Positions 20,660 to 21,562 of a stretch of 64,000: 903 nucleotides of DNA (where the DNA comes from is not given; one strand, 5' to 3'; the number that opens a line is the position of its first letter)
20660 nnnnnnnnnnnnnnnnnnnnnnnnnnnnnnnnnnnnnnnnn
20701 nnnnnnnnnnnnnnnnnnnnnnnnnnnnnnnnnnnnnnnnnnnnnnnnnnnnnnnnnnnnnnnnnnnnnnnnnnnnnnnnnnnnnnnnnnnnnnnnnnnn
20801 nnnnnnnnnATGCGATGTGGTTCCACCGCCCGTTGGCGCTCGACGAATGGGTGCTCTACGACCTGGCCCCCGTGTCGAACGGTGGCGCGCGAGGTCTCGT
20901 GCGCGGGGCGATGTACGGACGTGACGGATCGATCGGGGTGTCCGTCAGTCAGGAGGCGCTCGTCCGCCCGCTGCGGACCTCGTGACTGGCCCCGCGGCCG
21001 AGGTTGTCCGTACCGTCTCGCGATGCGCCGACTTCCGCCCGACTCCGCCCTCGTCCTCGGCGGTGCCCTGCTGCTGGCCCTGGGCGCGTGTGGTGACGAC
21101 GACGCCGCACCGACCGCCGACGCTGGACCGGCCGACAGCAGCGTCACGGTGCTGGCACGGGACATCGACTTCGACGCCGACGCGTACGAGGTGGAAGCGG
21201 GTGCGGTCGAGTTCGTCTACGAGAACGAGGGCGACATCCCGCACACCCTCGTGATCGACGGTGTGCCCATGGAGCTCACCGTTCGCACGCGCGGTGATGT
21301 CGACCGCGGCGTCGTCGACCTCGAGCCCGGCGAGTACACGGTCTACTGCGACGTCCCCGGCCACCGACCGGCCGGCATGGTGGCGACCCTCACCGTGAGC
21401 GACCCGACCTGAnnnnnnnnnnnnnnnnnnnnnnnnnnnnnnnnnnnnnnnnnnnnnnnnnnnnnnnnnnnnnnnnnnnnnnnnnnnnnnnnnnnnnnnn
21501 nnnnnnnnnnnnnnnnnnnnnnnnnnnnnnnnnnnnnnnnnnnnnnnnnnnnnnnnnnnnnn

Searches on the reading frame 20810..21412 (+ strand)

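Call 90: search_protein_families(library=pfam, proteins=[window:20810-21412:+], max_evalue=0.001)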
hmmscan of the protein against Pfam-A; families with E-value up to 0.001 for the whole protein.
window:20810-21412:+ (200 aa): 2 families
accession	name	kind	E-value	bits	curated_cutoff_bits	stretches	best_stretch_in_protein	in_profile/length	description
PF13473.12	Cupredoxin_1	-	3.8e-06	27.3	27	1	107-191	18-102/104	Cupredoxin-like domain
PF00127.26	Copper-bind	-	5.1e-06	27.3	21.2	1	112-196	5-98/99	Copper binding proteins, plastocyanin/azurin family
